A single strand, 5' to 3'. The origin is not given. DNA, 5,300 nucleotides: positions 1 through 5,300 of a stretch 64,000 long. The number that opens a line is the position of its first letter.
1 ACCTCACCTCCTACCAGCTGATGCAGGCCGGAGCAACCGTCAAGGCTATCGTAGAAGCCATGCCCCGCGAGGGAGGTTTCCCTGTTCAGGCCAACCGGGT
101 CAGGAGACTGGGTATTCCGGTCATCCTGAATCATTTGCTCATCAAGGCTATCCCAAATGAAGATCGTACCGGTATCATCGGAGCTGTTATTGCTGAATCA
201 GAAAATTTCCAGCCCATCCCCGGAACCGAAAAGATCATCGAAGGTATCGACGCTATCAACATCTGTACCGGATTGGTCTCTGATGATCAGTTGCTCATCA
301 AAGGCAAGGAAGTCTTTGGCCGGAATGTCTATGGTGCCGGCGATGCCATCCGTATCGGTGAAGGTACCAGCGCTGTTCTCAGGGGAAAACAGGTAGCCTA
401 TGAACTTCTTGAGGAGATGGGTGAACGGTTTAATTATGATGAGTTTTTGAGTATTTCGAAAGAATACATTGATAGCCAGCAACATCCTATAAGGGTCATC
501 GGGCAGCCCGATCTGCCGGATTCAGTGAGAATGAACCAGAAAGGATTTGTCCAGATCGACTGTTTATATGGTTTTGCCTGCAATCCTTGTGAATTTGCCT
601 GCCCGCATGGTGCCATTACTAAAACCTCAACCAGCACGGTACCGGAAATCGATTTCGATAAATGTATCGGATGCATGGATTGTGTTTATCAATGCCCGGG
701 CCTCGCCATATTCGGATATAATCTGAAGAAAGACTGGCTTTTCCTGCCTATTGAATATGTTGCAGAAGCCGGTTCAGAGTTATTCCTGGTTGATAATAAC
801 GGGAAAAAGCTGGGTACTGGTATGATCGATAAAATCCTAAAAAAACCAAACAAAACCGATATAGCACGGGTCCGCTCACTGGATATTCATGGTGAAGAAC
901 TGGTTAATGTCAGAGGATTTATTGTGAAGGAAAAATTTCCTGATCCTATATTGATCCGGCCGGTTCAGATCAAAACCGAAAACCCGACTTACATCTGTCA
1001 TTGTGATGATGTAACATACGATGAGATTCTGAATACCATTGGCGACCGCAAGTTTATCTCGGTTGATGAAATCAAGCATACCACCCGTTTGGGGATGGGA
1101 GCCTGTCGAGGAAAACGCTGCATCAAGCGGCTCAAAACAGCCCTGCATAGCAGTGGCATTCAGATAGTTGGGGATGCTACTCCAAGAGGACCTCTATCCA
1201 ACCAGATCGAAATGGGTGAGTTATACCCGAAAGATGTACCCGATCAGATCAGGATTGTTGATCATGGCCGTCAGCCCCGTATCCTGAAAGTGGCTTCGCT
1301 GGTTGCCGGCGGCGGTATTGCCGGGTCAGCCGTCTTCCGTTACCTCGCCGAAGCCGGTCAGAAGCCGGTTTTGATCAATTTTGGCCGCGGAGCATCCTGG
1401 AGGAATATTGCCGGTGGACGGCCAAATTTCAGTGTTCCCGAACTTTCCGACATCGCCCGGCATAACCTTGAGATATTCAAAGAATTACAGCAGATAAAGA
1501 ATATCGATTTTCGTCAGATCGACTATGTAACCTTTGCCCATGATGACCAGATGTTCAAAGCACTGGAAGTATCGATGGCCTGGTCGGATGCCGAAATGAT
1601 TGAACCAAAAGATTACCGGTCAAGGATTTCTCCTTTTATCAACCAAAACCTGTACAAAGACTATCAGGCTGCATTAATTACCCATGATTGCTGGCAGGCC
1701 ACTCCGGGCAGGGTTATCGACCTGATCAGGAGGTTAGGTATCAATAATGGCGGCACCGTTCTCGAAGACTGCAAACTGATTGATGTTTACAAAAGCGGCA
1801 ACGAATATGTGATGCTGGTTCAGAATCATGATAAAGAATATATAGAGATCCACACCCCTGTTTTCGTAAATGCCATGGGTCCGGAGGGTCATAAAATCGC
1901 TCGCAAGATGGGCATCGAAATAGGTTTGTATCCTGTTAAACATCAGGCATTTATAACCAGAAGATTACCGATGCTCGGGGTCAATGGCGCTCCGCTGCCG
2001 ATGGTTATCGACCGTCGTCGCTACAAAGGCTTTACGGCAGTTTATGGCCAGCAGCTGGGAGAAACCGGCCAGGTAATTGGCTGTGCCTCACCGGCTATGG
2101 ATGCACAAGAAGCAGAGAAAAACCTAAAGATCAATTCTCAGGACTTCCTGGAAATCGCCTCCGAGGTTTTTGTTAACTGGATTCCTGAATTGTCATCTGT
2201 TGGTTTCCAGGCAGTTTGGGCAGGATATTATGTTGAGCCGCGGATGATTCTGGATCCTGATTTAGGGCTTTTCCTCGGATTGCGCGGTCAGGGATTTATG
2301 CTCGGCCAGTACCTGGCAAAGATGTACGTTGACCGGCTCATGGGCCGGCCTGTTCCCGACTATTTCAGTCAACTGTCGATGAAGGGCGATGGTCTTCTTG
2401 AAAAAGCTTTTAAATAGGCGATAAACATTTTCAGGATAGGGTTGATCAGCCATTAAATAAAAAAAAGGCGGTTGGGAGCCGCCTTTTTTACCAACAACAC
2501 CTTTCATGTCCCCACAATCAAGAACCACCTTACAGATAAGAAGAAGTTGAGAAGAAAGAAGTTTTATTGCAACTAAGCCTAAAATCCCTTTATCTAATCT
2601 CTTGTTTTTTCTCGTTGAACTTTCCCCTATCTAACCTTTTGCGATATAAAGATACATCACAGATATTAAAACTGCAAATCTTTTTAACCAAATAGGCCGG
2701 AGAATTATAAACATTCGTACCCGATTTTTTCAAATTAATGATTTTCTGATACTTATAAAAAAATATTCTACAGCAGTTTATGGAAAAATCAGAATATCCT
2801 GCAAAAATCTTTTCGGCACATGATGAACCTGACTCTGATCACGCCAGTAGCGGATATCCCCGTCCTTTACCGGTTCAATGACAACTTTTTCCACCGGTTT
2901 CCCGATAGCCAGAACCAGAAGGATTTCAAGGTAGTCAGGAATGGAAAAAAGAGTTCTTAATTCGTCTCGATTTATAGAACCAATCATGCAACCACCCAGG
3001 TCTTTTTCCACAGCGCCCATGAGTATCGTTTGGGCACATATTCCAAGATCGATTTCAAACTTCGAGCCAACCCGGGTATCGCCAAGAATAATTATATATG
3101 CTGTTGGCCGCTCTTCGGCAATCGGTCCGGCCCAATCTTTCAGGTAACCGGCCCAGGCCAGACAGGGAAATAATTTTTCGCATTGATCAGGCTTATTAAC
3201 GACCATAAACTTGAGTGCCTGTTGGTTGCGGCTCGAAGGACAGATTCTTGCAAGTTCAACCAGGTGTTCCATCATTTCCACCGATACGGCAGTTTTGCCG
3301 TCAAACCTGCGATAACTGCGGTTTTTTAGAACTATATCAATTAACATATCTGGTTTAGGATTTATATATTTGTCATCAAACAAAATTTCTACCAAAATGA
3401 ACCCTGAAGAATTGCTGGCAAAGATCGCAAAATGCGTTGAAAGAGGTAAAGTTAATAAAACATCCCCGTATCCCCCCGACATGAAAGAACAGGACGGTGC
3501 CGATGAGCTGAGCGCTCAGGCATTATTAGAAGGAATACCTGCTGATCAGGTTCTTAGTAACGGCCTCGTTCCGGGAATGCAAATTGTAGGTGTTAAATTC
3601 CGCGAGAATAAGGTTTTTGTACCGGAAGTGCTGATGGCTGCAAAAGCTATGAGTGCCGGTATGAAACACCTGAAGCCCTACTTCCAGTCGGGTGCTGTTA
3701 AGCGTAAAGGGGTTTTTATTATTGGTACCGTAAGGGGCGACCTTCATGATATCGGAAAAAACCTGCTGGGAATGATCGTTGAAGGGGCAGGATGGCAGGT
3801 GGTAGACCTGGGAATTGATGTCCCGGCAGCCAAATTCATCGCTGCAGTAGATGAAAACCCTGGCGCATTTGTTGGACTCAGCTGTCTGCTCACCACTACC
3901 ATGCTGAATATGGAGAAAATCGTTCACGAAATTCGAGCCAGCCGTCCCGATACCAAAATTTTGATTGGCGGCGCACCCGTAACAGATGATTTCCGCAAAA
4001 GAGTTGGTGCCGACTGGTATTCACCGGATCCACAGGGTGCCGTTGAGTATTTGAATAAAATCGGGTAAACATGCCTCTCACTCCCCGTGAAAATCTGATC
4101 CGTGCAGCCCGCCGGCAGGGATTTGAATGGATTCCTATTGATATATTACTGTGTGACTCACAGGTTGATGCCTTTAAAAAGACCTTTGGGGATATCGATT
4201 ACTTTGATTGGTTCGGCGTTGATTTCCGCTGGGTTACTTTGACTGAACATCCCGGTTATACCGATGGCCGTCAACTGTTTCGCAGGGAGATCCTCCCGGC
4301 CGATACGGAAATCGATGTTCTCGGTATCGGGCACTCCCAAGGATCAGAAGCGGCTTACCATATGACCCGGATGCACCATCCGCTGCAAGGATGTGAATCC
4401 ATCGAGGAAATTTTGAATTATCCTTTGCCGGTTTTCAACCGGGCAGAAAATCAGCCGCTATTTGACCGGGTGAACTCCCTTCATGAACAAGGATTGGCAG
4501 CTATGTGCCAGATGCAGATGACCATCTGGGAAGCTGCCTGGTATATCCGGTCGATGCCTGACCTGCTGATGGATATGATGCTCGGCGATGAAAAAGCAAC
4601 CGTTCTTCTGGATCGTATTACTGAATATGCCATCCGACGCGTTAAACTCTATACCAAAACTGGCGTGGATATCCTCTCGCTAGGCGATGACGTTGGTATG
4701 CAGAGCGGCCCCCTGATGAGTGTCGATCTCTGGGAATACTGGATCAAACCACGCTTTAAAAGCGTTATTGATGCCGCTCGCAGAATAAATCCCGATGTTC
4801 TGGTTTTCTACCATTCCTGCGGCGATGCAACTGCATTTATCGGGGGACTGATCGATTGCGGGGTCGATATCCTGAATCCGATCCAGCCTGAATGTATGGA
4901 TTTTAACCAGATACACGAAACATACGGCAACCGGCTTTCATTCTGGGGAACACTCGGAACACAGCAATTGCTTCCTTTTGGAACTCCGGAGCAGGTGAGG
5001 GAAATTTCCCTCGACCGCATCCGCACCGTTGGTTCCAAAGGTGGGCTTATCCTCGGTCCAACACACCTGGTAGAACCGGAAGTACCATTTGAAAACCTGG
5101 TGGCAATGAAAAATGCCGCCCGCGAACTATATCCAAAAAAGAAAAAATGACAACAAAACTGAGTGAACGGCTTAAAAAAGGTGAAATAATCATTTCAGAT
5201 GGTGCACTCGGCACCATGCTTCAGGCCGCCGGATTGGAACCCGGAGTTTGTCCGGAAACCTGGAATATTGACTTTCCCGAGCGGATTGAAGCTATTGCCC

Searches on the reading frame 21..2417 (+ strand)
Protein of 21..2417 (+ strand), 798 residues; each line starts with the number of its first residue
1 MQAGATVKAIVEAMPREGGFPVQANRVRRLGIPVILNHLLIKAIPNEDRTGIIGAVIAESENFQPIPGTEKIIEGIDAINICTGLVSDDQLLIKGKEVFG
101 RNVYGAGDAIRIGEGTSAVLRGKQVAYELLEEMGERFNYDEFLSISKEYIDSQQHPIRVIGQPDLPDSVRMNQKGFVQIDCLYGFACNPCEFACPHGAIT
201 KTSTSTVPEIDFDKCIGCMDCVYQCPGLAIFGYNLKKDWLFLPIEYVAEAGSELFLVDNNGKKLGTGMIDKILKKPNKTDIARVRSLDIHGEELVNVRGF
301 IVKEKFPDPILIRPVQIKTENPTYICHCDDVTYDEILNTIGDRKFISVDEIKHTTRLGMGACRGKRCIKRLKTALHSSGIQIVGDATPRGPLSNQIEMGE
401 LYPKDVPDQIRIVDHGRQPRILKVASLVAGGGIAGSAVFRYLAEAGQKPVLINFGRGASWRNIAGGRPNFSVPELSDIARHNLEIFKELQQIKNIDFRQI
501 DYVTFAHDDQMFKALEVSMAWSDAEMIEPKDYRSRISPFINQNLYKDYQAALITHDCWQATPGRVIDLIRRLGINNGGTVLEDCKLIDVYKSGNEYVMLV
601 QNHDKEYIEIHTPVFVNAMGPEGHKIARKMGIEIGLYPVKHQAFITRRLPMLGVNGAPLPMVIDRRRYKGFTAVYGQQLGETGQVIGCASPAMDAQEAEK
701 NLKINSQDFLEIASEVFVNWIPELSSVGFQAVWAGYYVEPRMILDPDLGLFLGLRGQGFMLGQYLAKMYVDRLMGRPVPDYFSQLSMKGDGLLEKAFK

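Call 11: search_protein_families(library=pfam, proteins=[window:21-2417:+], max_evalue=0.0001)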
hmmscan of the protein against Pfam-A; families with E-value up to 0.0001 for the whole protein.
window:21-2417:+ (798 aa): 7 families
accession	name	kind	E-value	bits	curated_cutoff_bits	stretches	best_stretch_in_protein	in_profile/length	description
PF01266.30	DAO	-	3e-28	99.8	27.9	1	427-771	3-352/353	FAD dependent oxidoreductase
PF04324.20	Fer2_BFD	-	6.6e-09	36.4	26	1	324-375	1-48/50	BFD-like [2Fe-2S] binding domain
PF00037.32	Fer4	-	9e-07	28.9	21.1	1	208-230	1-23/24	4Fe-4S binding domain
PF12838.12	Fer4_7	-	2.6e-06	28.2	27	1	186-226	4-49/52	4Fe-4S dicluster domain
PF13187.11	Fer4_9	-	2.6e-06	27.8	27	1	186-227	4-49/52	4Fe-4S dicluster domain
PF12837.12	Fer4_6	-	4.4e-06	26.8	25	1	207-228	1-22/24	4Fe-4S binding domain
PF12797.12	Fer4_2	-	5e-05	23.4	24.5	1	207-226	2-21/22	4Fe-4S binding domain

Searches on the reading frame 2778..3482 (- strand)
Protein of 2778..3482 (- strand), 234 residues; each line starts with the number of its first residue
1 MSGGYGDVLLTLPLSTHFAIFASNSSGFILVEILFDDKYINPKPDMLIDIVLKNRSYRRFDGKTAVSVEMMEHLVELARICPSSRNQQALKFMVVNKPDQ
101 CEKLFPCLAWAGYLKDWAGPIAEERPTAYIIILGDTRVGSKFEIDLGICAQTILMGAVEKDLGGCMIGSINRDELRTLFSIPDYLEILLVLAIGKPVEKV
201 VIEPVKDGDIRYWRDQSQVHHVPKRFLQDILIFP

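Call 11: search_protein_families(library=pfam, proteins=[window:2778-3482:-], max_evalue=0.0001)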
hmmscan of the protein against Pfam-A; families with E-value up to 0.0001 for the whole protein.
window:2778-3482:- (234 aa): 2 families
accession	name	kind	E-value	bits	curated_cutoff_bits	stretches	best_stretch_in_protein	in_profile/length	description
PF00881.29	Nitroreductase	-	2e-17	64.3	23.5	2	141-195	114-167/167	Nitroreductase family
PF14512.11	TM1586_NiRdase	-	2.8e-07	30.8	27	0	127-201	67-138/215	Putative TM nitroreductase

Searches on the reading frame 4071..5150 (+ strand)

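Call 11: search_protein_families(library=pfam, proteins=[window:4071-5150:+], max_evalue=0.0001)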
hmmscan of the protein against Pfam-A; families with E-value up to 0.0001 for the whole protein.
window:4071-5150:+ (359 aa): 1 family
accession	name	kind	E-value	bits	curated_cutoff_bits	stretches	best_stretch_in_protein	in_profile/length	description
PF01208.23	URO-D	-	1.2e-21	77.5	23.9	1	128-352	120-345/346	Uroporphyrinogen decarboxylase (URO-D)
